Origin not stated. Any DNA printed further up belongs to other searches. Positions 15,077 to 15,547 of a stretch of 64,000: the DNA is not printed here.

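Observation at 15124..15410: Unannotated 57-codon Cys-rich zinc-ribbon-like ORF with strong RBS and its own terminator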

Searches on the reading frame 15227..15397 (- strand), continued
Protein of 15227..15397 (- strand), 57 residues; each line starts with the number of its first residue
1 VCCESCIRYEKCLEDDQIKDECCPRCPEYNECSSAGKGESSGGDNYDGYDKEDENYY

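Call 41: find_encoding_contigs(protein=P0044, flank=5000, max_places=1)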
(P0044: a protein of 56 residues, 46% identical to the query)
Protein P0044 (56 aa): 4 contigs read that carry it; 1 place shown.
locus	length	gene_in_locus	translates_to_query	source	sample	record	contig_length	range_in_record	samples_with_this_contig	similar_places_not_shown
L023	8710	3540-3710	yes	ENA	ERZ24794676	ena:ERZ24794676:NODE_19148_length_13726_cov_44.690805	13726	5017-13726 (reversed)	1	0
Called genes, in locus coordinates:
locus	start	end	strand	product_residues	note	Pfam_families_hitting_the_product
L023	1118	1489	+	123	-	PF01022:HTH_5, PF12840:HTH_20 (weak)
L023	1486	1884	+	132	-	-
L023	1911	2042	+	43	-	-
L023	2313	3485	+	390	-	PF13439:Glyco_transf_4, PF13579:Glyco_trans_4_4 (weak), PF00534:Glycos_transf_1, PF13692:Glyco_trans_1_4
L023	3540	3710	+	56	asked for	-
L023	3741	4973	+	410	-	-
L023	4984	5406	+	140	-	PF00782:DSPc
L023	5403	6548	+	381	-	-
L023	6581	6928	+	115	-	PF01050:MannoseP_isomer, PF02311:AraC_binding (faint), PF07883:Cupin_2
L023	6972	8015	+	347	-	PF13524:Glyco_trans_1_2 (weak)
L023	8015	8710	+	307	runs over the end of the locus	PF04041:Glyco_hydro_130, PF00251:Glyco_hydro_32N (weak), PF04616:Glyco_hydro_43 (weak)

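Call 42: find_encoding_contigs(protein=P0026, flank=5000, max_places=1)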
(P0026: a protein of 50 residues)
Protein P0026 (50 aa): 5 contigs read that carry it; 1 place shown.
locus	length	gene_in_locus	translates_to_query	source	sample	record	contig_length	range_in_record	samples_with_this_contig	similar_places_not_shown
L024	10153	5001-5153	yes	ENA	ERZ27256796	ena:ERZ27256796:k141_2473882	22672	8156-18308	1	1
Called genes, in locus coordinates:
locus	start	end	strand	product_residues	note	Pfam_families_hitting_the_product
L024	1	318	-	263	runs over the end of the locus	PF02517:Rce1-like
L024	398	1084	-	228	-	PF12844:HTH_19, PF13413:HTH_25, PF13464:RodZ_C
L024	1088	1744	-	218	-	PF03548:LolA, PF17131:TP_0789-like (faint)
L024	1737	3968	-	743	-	PF13491:FtsK_4TM, PF17854:FtsK_alpha, PF01580:FtsK_SpoIIIE, PF01935:DUF87 (faint), PF09397:FtsK_gamma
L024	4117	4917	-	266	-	PF02673:BacA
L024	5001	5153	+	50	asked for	-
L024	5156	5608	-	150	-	PF00692:dUTPase, PF22769:DCD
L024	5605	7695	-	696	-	PF01138:RNase_PH, PF03725:RNase_PH_C, PF03726:PNPase, PF01138:RNase_PH, PF00013:KH_1, PF00575:S1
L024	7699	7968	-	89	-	PF00312:Ribosomal_S15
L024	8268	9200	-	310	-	PF06574:FAD_syn, PF01687:Flavokinase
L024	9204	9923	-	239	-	PF01509:TruB_N, PF16198:TruB_C_2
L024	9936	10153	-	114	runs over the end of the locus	PF02033:RBFA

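Call 43: find_encoding_contigs(protein=P0025, flank=5000, max_places=1)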
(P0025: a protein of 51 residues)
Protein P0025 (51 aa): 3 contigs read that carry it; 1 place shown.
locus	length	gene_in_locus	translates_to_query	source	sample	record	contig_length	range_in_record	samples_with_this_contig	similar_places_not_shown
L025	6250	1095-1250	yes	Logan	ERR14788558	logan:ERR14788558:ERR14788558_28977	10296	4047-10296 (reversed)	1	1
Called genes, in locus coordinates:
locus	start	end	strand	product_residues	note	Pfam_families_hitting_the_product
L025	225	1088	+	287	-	PF00491:Arginase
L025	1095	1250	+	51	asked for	-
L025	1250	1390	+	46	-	-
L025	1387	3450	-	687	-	PF07494:Reg_prop (faint), PF08450:SGL (faint)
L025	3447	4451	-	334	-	PF00953:Glycos_transf_4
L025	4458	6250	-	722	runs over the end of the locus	PF01266:DAO (faint), PF01494:FAD_binding_3 (faint), PF05834:Lycopene_cycl (faint), PF22578:GGR_cat, PF00348:polyprenyl_synt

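Call 44: search_protein_families(library=pfam, alignment_id=A3, max_evalue=10)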
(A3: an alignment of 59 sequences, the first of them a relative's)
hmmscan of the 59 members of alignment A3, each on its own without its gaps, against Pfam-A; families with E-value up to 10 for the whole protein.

A. member 1, P0001 (57 aa): 0 families

B. families by the number of members that match (of 59 scanned): 8 families
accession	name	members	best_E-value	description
PF10967.13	DUF2769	10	0.018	Protein of unknown function (DUF2769)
PF13751.12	DDE_Tnp_1_6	3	0.56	Transposase DDE domain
PF15507.11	DUF4649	1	0.11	Domain of unknown function (DUF4649)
PF14569.12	zf-UDP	1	0.75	Zinc-binding RING-finger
PF19134.6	DUF5817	1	0.87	Domain of unknown function (DUF5817)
PF10868.14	Defensin_like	1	1.7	Cysteine-rich antifungal protein 2, defensin-like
PF02467.21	Whib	1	4.3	Transcription factor WhiB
PF17438.7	DUF5417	1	6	Family of unknown function (DUF5417)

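Call 46: search_protein_families(library=pfam, proteins=[P0014, P0033, P0035, P0037, P0039, P0041, P0043, P0045, P0047, P0049], max_evalue=10)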
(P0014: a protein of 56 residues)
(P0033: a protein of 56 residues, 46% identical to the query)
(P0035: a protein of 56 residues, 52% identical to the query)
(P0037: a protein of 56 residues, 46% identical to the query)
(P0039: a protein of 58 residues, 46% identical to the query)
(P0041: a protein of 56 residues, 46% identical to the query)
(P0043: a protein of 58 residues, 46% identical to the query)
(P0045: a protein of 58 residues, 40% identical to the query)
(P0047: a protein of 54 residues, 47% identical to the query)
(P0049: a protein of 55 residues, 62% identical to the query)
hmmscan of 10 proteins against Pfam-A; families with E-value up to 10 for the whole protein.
P0014 (56 aa): 1 family
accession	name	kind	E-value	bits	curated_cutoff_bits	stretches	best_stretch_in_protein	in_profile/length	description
PF10967.13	DUF2769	-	0.35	11.9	22.8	1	23-34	3-14/57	Protein of unknown function (DUF2769)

P0033 (56 aa): 0 families

P0035 (56 aa): 0 families

P0037 (56 aa): 0 families

P0039 (58 aa): 0 families

P0041 (56 aa): 0 families

P0043 (58 aa): 0 families

P0045 (58 aa): 0 families

P0047 (54 aa): 0 families

P0049 (55 aa): 0 families

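Call 57: fold_search(model_id=the predicted structure, library=pdb)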
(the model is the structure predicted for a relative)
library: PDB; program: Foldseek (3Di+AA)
matches with E <= 10: 0; with E <= 0.001: 0
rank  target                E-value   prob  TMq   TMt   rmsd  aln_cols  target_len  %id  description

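Call 59: search_protein_families(library=pfam, proteins=[P0025, P0031, P0065, P0067, P0071, P0073, P0074, P0075, P0030, P0072], max_evalue=10)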
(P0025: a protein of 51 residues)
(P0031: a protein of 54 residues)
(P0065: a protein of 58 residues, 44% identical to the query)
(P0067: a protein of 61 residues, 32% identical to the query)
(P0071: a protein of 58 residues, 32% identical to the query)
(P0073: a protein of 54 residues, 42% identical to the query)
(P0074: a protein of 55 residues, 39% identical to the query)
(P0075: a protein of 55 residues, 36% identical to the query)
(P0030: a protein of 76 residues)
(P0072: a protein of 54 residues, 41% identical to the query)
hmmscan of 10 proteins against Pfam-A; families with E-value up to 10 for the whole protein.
P0025 (51 aa): 0 families

P0031 (54 aa): 0 families

P0065 (58 aa): 0 families

P0067 (61 aa): 0 families

P0071 (58 aa): 0 families

P0073 (54 aa): 0 families

P0074 (55 aa): 0 families

P0075 (55 aa): 2 families
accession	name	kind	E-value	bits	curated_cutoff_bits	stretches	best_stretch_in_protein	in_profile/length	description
PF02467.21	Whib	-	4.3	8.4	23.6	1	19-41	26-48/65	Transcription factor WhiB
PF13751.12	DDE_Tnp_1_6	-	7.2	7.3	25.1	1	22-47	31-56/125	Transposase DDE domain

P0030 (76 aa): 1 family
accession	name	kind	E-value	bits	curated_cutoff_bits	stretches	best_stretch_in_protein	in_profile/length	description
PF14569.12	zf-UDP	-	0.75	10.3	27.1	1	20-52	35-62/78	Zinc-binding RING-finger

P0072 (54 aa): 0 families

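Call 71: find_related_loci(query=A3, collection=viral_contigs, flank=4000)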
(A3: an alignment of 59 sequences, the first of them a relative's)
Query A3 (57 aa) in viral_contigs; peptide patterns used: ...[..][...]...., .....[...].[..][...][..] (x = any residue, [..] = any of these).
195 stretches matched a pattern, but none encodes a relative of the query by tblastn (E <= 1e-3).

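Call 72: find_encoding_contigs(protein=P0062, flank=5000, max_places=1)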
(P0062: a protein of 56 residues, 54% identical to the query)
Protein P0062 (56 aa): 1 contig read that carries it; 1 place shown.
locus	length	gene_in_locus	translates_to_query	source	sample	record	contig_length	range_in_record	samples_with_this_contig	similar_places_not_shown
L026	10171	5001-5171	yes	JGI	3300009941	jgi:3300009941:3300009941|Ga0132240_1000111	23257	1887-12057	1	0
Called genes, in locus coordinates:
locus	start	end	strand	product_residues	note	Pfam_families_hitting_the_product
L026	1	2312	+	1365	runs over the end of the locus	-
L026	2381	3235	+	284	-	-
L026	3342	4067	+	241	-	PF12811:BaxI_1, PF01027:Bax1-I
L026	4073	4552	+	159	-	PF03449:GreA_GreB_N, PF01272:GreA_GreB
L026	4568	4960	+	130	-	-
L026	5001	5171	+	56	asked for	-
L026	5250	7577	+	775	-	PF03636:Glyco_hydro_65N, PF03632:Glyco_hydro_65m, PF03633:Glyco_hydro_65C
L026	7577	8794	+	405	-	PF13439:Glyco_transf_4, PF13579:Glyco_trans_4_4 (weak), PF20706:GT4-conflict (weak), PF00534:Glycos_transf_1, PF13692:Glyco_trans_1_4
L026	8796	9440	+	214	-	-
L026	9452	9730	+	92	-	PF13145:Rotamase_2 (weak), PF13616:Rotamase_3, PF00639:Rotamase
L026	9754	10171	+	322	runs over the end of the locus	PF02540:NAD_synthase (weak), PF01171:ATP_bind_3 (faint), PF06508:QueC (faint), PF00958:GMP_synt_C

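Call 73: find_encoding_contigs(protein=P0031, flank=5000, max_places=1)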
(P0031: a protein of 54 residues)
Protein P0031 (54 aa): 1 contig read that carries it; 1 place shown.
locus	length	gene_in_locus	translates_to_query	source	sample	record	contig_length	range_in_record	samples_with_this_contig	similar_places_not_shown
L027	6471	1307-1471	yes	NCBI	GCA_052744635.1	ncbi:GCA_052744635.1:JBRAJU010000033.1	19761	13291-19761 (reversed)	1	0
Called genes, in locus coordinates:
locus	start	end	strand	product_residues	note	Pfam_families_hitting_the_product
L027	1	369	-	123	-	PF02684:LpxB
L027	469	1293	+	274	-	PF00491:Arginase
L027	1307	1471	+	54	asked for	-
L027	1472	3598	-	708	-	PF07494:Reg_prop (faint)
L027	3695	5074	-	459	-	PF02397:Bac_transf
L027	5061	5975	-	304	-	PF00535:Glycos_transf_2, PF13641:Glyco_tranf_2_3, PF10111:Glyco_tranf_2_2, PF13632:Glyco_trans_2_3 (weak), PF02709:Glyco_transf_7C (weak), PF13506:Glyco_transf_21 (weak)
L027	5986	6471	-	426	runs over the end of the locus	PF13231:PMT_2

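Call 74: search_protein_families(library=ncbifam, proteins=[L014:5158-5985:+, L021:5153-5983:+, L025:225-1088:+, L027:469-1293:+, L016:4960-5331:+, L019:2951-3277:+, L016:6202-7434:+, L026:8796-9440:+], max_evalue=0.001)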
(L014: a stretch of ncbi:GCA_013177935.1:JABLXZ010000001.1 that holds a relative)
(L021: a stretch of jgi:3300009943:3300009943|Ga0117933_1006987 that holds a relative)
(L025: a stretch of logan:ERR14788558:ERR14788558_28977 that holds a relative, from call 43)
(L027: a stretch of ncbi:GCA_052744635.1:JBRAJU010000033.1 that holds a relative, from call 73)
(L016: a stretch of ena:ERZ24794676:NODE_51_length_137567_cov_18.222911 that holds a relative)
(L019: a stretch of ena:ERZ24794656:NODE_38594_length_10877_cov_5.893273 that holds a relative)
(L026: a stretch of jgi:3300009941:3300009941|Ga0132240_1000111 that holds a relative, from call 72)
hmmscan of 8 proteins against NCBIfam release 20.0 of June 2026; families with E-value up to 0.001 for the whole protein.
L014:5158-5985:+ (275 aa): 4 families
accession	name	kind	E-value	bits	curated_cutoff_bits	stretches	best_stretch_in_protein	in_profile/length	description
TIGR01230.1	agmatinase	equivalog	5.3e-62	209.9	174.3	1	6-271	6-274/275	agmatinase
NF002564.0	PRK02190.1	subfamily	1.6e-40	139.2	302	1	9-272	29-300/307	agmatinase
TIGR01227.1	hutG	equivalog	4.8e-23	81.8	229.15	2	11-166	33-188/307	formimidoylglutamase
TIGR01229.1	rocF_arginase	equivalog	1.2e-17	64.2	227.6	2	194-267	216-292/300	arginase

L021:5153-5983:+ (276 aa): 4 families
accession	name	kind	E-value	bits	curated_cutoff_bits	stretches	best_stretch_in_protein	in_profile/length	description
TIGR01230.1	agmatinase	equivalog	7.3e-61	206.2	174.3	1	3-271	3-274/275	agmatinase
NF002564.0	PRK02190.1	subfamily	6.4e-41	140.5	302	1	8-273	28-301/307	agmatinase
TIGR01227.1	hutG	equivalog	2.4e-21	76.2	229.15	2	11-168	33-190/307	formimidoylglutamase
TIGR01229.1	rocF_arginase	equivalog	1.8e-13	50.5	227.6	1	194-254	216-277/300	arginase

L025:225-1088:+ (287 aa): 4 families
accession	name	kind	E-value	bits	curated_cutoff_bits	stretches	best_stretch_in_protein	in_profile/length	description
TIGR01230.1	agmatinase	equivalog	7.1e-58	196.4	174.3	1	12-280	3-274/275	agmatinase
NF002564.0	PRK02190.1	subfamily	5.6e-42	144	302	1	9-259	21-278/307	agmatinase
TIGR01227.1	hutG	equivalog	1e-19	70.9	229.15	1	17-260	30-287/307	formimidoylglutamase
TIGR01229.1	rocF_arginase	equivalog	1.5e-16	60.6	227.6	2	206-261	219-275/300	arginase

L027:469-1293:+ (274 aa): 5 families
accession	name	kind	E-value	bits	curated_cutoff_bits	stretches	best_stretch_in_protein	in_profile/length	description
TIGR01230.1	agmatinase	equivalog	4.3e-62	210.2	174.3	1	6-270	6-274/275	agmatinase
NF002564.0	PRK02190.1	subfamily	9.3e-40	136.7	302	1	9-269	29-298/307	agmatinase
TIGR01227.1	hutG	equivalog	4.9e-18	65.4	229.15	2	11-166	33-188/307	formimidoylglutamase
TIGR01229.1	rocF_arginase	equivalog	2.2e-15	56.8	227.6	1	194-251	216-274/300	arginase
NF010347.0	PRK13775.1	equivalog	0.00023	20.5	381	0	117-189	153-221/331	formimidoylglutamase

L016:4960-5331:+ (123 aa): 10 families
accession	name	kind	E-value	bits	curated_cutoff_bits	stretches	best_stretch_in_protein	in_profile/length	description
NF033788.1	HTH_metalloreg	subfamily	8.8e-22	76.7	55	1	7-76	2-72/77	metalloregulator ArsR/SmtB family transcription factor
NF007528.0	PRK10141.1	subfamily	4.8e-14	52.2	97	1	5-72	5-73/117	metalloregulator ArsR/SmtB family transcription factor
NF052532.1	TransRegPagRBaca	equivalog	6.2e-13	48.7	170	1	4-87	15-98/99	transcriptional repressor PagR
NF033789.1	repress_SdpR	subfamily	1.2e-12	47.6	100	1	10-72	2-64/79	autorepressor SdpR family transcription factor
NF045707.1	Dbac_1936_reg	equivalog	3.4e-11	43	115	1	4-74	5-75/99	ArsR/SmtB-type metalloregulator TsoR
NF040642.1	sulf_sens_BigR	equivalog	8e-11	41.9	155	1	5-77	9-81/95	sulfite-sensing transcriptional repressor BigR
NF041413.1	ArsR_Rv2640c_fam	equivalog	1.8e-10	41.2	155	1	10-85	36-114/118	Rv2640c family ArsR-like transcriptional regulator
NF047906.1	CdPbTransRegCmtR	equivalog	3e-09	36.7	150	1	9-85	14-91/104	Cd(II)/Pb(II)-sensing metalloregulatory transcriptional regulator CmtR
NF053755.1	MsvR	equivalog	2.2e-05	24.3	220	1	13-62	10-59/236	transcriptional factor MsvR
NF053602.1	Phr_regulator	exception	0.0004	20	320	1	8-64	4-60/191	heat shock transcription regulator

L019:2951-3277:+ (108 aa): 11 families
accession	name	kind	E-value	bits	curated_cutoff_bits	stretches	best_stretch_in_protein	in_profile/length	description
NF033788.1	HTH_metalloreg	subfamily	2.4e-20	72.1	55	1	7-74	2-70/77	metalloregulator ArsR/SmtB family transcription factor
NF007528.0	PRK10141.1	subfamily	6.6e-15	55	97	1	7-89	7-91/117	metalloregulator ArsR/SmtB family transcription factor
NF033789.1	repress_SdpR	subfamily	6.5e-13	48.4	100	1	9-73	1-65/79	autorepressor SdpR family transcription factor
NF045707.1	Dbac_1936_reg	equivalog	3.7e-11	42.9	115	1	3-76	4-77/99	ArsR/SmtB-type metalloregulator TsoR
NF040642.1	sulf_sens_BigR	equivalog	4.5e-11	42.7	155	1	4-76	8-80/95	sulfite-sensing transcriptional repressor BigR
NF041413.1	ArsR_Rv2640c_fam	equivalog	5e-10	39.8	155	1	9-74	35-103/118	Rv2640c family ArsR-like transcriptional regulator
NF052532.1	TransRegPagRBaca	equivalog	1.2e-09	38.1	170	1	3-84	14-95/99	transcriptional repressor PagR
NF047906.1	CdPbTransRegCmtR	equivalog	7.5e-09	35.5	150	1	5-75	10-80/104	Cd(II)/Pb(II)-sensing metalloregulatory transcriptional regulator CmtR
NF053755.1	MsvR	equivalog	1e-06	28.6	220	1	11-62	8-59/236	transcriptional factor MsvR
NF053602.1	Phr_regulator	exception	0.00011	21.8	320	1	8-61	4-57/191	heat shock transcription regulator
TIGR01884.1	cas_HTH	subfamily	0.0003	20.2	60.2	1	11-63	137-190/202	CRISPR-associated CARF protein Csa3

L016:6202-7434:+ (410 aa): 0 families

L026:8796-9440:+ (214 aa): 0 families
